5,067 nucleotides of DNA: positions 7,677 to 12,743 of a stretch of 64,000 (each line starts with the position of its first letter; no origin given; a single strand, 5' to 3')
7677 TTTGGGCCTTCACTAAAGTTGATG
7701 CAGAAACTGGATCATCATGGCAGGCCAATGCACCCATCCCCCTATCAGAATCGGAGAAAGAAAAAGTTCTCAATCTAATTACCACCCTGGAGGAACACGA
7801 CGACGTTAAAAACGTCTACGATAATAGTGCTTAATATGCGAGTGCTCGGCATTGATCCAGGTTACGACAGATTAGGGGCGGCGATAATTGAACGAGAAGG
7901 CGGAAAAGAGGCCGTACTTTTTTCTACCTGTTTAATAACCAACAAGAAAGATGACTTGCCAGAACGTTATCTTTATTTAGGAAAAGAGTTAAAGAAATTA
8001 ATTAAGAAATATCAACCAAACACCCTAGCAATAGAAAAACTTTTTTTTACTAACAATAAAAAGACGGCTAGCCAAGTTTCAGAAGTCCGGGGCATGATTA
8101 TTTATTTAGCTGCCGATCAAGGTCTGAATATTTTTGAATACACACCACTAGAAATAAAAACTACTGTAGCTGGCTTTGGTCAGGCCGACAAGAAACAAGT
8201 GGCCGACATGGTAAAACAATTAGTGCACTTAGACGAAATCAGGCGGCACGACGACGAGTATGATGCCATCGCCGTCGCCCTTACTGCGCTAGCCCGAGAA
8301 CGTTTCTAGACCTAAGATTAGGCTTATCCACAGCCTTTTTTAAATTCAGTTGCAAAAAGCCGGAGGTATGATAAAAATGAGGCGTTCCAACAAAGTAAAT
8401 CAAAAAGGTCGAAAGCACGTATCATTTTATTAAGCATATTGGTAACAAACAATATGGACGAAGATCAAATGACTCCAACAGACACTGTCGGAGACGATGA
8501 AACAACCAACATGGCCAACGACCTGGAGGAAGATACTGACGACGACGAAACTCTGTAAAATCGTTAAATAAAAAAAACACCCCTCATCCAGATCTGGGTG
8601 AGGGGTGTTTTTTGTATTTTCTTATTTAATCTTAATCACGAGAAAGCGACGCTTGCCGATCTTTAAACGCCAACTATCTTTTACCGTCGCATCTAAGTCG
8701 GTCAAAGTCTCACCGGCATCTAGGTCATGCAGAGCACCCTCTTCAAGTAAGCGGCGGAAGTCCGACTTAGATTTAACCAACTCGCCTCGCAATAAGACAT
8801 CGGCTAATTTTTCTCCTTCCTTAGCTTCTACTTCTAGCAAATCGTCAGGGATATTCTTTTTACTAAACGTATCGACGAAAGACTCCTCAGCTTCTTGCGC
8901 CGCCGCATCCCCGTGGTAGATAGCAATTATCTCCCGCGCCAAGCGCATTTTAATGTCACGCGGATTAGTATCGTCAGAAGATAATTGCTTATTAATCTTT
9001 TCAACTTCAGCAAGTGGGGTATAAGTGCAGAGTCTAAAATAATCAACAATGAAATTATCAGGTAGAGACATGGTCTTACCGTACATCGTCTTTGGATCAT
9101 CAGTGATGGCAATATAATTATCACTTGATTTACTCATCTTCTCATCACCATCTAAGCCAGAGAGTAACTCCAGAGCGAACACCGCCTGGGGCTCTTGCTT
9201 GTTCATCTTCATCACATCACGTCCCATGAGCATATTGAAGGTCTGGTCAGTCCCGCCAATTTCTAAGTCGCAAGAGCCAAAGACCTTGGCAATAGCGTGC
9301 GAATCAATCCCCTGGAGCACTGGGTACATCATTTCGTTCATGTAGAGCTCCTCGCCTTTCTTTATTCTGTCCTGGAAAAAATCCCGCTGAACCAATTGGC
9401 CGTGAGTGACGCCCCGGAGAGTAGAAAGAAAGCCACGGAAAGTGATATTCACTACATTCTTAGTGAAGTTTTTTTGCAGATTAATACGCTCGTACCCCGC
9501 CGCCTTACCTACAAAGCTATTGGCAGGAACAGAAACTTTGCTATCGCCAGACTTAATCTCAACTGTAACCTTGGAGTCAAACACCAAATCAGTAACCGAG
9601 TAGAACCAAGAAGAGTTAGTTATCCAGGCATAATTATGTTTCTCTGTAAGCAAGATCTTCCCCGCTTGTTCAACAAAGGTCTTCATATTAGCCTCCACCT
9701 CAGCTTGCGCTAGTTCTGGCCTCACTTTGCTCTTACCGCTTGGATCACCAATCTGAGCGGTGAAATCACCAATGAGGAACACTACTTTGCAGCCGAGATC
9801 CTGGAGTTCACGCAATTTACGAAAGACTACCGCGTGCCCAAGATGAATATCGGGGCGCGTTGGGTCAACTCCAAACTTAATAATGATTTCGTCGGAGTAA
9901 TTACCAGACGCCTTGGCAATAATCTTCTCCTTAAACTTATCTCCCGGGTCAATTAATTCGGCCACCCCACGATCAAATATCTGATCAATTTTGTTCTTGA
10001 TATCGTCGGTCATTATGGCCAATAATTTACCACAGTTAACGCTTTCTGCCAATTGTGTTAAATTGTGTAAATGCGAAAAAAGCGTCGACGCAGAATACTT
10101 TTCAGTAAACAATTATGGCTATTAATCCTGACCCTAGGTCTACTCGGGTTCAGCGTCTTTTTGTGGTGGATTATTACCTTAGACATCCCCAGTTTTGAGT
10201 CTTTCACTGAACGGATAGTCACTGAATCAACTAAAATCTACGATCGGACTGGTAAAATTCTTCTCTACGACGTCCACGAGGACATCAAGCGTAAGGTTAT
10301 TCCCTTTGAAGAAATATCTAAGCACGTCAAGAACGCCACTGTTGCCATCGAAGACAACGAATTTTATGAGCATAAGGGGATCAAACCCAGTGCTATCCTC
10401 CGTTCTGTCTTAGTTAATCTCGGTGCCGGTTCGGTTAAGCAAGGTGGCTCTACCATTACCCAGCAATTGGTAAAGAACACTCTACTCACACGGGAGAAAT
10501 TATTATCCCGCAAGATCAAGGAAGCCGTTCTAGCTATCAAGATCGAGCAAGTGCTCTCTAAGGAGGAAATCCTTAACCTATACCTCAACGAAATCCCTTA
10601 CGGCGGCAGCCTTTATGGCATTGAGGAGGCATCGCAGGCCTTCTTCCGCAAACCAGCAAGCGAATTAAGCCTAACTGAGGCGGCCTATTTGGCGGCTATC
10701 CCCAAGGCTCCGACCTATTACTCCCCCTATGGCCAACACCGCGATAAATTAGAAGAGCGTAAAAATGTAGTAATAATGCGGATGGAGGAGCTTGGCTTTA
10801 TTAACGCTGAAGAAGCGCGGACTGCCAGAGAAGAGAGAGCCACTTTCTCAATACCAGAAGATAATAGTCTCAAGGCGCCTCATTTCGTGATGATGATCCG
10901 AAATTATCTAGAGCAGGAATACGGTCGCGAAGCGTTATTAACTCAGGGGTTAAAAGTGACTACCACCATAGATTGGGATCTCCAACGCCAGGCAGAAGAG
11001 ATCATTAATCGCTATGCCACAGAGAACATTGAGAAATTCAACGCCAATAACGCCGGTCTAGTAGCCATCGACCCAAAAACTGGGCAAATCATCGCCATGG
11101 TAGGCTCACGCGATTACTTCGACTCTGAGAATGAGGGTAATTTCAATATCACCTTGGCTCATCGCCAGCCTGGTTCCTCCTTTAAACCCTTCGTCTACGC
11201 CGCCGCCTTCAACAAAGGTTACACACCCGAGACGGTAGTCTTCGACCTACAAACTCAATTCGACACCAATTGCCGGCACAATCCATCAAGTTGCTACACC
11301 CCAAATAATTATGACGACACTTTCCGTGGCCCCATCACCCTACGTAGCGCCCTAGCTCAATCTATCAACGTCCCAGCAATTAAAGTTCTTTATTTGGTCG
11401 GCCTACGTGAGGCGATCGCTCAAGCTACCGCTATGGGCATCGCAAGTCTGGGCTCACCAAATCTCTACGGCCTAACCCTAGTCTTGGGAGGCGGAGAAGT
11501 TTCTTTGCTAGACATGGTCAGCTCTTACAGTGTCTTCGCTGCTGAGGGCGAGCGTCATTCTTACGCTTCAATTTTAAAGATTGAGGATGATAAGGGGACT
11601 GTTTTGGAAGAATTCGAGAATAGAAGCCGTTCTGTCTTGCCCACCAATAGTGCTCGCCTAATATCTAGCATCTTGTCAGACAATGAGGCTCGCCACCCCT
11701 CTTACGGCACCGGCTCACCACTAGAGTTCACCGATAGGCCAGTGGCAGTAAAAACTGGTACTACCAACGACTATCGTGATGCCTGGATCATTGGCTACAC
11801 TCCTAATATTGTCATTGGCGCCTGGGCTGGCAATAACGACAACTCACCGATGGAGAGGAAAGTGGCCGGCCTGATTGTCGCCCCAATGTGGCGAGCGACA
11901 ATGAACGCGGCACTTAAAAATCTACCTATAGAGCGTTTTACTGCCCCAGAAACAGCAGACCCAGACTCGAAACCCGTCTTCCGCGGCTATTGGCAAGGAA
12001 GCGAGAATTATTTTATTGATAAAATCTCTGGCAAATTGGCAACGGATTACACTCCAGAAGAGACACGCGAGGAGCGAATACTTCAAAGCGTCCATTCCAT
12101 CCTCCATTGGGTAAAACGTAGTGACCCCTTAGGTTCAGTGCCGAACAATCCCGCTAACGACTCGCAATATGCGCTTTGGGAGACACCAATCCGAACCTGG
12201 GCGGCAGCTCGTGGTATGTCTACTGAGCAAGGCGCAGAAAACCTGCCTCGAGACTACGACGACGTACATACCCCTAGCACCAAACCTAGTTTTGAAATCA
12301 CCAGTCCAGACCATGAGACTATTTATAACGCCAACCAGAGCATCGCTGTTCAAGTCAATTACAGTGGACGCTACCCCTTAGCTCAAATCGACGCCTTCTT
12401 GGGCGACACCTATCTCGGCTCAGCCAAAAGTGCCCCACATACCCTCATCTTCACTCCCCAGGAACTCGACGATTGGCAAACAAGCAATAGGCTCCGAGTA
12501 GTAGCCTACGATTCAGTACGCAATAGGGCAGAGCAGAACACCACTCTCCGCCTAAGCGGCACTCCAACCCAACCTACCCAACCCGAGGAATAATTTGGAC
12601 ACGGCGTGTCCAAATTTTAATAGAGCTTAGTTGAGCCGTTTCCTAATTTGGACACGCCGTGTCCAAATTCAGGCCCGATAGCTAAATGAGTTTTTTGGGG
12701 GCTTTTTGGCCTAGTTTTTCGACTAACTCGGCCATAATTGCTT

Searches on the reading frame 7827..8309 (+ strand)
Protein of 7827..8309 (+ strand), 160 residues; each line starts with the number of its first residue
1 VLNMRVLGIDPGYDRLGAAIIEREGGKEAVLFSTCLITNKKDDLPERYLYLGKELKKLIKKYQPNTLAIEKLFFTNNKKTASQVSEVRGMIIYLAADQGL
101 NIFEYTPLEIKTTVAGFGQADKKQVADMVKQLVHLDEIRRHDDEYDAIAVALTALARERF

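Call 84: search_protein_families(library=pfam, proteins=[window:7827-8309:+], max_evalue=0.01)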
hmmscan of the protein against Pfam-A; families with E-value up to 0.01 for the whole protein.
window:7827-8309:+ (160 aa): 1 family
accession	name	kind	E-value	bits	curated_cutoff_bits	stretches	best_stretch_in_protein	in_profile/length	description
PF02075.23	RuvC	-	3e-39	134.7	22.2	1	6-153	1-147/148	Crossover junction endodeoxyribonuclease RuvC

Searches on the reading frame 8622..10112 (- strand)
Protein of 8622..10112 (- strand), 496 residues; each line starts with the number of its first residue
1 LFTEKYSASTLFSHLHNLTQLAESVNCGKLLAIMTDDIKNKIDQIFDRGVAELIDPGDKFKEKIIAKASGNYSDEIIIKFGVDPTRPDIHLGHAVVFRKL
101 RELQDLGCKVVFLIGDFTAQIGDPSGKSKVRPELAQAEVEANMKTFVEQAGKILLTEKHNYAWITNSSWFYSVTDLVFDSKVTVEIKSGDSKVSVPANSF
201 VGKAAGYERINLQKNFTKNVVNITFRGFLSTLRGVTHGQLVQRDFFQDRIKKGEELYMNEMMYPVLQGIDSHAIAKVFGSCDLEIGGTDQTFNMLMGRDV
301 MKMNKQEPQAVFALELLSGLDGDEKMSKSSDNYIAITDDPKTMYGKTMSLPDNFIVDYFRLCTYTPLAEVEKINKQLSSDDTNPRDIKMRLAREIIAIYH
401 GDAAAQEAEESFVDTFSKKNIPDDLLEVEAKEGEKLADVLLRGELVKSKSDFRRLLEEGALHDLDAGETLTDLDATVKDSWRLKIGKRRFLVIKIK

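Call 9: search_protein_families(library=pfam, proteins=[window:8622-10112:-], max_evalue=0.01)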
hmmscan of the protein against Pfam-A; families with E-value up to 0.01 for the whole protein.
window:8622-10112:- (496 aa): 2 families
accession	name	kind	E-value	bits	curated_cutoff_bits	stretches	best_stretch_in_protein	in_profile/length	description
PF00579.31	tRNA-synt_1b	-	1.2e-52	179.6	21.1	2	235-416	110-291/292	tRNA synthetases class I (W and Y)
PF22421.1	SYY_C-terminal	-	0.0095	16.2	27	0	427-494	11-74/83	Tyrosine--tRNA ligase SYY-like C-terminal domain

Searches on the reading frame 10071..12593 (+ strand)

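Call 9: search_protein_families(library=pfam, proteins=[window:10071-12593:+], max_evalue=0.01)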
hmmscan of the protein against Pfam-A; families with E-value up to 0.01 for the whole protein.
window:10071-12593:+ (840 aa): 3 families
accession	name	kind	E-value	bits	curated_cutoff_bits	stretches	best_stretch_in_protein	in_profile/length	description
PF00912.28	Transgly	-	1.6e-62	210.5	27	1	68-238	8-177/178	Transglycosylase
PF00905.27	Transpeptidase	-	9.4e-19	68.2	22.1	1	330-579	3-267/299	Penicillin binding protein transpeptidase domain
PF17957.7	Big_7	-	5e-05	24.3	24.1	1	739-801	1-63/70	Bacterial Ig domain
